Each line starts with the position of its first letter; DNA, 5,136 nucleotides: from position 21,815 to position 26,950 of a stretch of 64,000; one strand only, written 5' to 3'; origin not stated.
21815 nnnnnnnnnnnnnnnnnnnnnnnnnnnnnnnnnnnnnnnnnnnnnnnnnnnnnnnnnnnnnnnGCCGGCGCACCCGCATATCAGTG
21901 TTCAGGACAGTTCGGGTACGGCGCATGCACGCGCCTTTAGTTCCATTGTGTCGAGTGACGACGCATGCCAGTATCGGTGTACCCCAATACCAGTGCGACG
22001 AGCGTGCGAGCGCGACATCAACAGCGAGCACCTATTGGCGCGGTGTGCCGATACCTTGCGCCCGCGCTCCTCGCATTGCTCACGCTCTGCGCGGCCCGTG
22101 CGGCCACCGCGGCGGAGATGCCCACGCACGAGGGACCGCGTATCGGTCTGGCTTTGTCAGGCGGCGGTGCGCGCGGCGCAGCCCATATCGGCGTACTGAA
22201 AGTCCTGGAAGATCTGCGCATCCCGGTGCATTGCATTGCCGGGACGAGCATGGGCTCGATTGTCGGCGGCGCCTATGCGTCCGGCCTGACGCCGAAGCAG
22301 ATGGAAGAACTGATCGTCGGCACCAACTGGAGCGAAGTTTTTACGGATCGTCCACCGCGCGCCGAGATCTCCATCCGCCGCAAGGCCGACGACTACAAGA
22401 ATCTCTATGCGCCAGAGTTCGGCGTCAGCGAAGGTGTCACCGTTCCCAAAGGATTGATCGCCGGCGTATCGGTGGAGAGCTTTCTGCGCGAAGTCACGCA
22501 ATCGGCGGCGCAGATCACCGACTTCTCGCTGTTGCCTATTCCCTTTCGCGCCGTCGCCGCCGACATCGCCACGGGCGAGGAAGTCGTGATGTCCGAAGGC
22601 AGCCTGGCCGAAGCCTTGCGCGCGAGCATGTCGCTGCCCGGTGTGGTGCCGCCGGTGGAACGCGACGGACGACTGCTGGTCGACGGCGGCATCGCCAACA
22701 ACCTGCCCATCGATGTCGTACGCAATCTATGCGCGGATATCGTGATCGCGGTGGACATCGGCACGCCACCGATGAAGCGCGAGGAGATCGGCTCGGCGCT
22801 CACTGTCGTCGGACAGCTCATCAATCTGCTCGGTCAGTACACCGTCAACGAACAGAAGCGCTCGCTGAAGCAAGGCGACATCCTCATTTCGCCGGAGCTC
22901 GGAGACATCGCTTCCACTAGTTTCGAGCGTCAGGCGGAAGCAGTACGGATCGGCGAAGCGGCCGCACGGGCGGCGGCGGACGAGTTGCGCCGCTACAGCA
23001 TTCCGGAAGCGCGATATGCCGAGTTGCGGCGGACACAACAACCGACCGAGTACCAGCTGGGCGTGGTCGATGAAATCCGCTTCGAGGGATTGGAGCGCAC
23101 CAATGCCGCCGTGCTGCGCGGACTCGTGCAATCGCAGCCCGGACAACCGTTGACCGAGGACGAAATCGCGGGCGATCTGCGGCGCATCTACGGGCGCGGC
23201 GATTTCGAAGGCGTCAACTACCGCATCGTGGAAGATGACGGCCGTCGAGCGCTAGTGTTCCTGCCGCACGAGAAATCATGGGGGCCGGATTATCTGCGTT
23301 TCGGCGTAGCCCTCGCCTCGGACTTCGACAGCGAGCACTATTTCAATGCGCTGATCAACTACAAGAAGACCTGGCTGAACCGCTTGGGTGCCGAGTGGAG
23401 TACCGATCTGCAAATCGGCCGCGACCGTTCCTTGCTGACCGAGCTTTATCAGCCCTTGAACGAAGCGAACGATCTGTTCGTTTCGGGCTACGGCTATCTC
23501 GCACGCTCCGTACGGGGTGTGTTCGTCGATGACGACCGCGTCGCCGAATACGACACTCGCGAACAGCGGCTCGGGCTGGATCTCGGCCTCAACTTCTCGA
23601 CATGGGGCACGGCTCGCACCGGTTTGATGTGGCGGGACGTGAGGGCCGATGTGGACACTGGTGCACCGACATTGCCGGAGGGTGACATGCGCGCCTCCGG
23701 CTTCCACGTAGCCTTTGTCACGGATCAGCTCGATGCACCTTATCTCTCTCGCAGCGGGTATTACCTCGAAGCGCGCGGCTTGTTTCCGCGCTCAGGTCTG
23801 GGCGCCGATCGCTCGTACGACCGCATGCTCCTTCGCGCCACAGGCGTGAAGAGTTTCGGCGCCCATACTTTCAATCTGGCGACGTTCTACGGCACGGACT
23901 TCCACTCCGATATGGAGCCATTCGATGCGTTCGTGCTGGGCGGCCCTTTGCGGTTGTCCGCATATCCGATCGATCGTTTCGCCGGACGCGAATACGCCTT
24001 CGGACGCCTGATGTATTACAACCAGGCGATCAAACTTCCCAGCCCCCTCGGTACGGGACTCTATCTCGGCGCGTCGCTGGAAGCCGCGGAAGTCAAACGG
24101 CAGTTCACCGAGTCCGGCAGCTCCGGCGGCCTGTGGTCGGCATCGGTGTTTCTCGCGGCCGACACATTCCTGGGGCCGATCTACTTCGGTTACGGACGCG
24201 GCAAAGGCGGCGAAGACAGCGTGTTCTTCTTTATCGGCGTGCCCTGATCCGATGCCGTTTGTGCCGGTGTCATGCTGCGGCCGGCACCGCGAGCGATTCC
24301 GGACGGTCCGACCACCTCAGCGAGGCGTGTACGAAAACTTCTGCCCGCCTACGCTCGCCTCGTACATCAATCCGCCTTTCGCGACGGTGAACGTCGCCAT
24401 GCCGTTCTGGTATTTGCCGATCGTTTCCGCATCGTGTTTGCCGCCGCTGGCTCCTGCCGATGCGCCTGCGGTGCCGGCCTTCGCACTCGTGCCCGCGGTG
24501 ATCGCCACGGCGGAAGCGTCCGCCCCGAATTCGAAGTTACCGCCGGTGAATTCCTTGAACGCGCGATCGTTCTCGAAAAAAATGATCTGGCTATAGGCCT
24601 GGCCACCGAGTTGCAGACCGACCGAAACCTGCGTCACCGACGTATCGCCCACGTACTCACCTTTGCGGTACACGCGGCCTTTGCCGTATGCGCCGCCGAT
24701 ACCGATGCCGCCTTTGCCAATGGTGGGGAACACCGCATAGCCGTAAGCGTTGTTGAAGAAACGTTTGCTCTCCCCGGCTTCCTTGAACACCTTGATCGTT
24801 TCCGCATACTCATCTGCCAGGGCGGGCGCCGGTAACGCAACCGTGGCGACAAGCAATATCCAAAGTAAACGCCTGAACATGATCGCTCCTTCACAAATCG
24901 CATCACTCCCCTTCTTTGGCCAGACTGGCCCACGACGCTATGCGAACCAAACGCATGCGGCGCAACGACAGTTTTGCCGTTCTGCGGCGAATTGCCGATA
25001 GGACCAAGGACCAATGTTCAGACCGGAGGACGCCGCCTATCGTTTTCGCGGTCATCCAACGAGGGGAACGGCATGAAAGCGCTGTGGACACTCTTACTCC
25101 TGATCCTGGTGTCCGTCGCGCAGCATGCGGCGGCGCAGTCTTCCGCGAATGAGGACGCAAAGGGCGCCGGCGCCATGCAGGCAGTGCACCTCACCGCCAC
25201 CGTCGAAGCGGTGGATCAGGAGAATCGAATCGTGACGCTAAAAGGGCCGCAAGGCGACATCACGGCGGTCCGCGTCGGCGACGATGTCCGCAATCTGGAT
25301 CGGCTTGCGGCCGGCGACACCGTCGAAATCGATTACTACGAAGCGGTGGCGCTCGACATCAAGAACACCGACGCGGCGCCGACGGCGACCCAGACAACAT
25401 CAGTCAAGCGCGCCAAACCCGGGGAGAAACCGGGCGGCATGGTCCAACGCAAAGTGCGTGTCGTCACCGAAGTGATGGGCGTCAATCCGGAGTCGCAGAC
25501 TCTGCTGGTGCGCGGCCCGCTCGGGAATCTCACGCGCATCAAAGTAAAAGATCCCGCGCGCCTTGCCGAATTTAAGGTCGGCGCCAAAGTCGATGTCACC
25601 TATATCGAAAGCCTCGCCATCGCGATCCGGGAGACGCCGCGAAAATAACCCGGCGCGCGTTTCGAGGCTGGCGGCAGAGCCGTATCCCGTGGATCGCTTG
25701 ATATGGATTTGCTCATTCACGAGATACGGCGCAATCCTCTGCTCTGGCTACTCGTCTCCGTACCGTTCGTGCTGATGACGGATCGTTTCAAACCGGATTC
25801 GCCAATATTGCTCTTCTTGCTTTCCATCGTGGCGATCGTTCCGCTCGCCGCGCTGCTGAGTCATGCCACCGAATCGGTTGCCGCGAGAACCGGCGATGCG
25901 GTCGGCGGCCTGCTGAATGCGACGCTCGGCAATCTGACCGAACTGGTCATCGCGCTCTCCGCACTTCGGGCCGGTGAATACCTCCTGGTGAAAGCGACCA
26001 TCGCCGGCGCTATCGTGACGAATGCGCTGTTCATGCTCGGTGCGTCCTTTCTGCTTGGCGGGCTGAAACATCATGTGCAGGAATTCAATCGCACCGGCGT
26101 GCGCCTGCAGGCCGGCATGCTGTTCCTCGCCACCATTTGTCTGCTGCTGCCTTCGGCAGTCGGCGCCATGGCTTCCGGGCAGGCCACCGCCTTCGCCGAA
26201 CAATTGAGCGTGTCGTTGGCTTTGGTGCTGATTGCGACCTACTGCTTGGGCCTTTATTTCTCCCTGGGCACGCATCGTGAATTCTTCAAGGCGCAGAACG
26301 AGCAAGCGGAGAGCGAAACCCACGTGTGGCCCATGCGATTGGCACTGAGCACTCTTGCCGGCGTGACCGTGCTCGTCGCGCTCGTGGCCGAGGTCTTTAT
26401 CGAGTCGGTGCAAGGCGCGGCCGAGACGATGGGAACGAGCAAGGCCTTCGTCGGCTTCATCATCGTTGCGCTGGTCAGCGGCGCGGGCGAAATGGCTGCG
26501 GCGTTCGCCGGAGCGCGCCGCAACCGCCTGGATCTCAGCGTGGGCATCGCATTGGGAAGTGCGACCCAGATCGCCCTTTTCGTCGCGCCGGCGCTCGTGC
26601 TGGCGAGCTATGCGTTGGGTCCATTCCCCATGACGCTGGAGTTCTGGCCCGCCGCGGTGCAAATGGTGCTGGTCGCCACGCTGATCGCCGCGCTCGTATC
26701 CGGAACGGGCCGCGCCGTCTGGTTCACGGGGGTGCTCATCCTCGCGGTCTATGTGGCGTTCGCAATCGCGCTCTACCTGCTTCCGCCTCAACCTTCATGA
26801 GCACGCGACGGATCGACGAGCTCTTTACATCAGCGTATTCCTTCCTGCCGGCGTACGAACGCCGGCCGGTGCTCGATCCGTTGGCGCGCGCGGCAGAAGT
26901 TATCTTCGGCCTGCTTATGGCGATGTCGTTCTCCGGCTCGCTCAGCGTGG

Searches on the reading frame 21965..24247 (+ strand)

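Call 59: search_protein_families(library=pfam, proteins=[window:21965-24247:+], max_evalue=0.00001)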
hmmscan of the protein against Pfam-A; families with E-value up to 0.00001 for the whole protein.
window:21965-24247:+ (760 aa): 3 families
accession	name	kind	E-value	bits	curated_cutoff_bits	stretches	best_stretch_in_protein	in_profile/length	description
PF01734.28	Patatin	-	2e-34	119.9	27.7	1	62-251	1-189/191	Patatin-like phospholipase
PF01103.29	Omp85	-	1.1e-06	28.8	24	1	520-744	48-303/325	Omp85 superfamily domain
PF07244.20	POTRA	-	4.1e-06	27.9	21.3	1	368-431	3-73/79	Surface antigen variable number repeat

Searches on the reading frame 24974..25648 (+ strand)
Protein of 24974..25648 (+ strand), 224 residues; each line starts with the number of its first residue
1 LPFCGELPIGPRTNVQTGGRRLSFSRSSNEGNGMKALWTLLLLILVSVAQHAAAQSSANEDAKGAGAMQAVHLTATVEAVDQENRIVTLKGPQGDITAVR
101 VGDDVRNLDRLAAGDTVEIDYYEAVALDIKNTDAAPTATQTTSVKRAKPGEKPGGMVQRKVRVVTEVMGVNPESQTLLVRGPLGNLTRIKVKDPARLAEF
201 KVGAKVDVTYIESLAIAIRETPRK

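Call 70: search_protein_families(library=pfam, proteins=[window:24974-25648:+], max_evalue=0.001)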
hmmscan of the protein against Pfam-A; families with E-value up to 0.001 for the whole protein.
window:24974-25648:+ (224 aa): 1 family
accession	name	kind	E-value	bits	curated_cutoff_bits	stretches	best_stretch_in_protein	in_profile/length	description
PF11604.15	CusF_Ec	-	7.9e-05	22.9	27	0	71-99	2-28/72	Copper binding periplasmic protein CusF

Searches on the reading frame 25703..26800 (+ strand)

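Call 59: search_protein_families(library=pfam, proteins=[window:25703-26800:+], max_evalue=0.00001)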
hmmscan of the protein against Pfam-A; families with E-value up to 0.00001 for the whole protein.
window:25703-26800:+ (365 aa): 1 family
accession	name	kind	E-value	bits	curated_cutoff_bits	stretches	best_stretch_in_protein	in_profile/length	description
PF01699.29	Na_Ca_ex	-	6.8e-33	114.2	24.9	2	35-188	3-150/151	Sodium/calcium exchanger protein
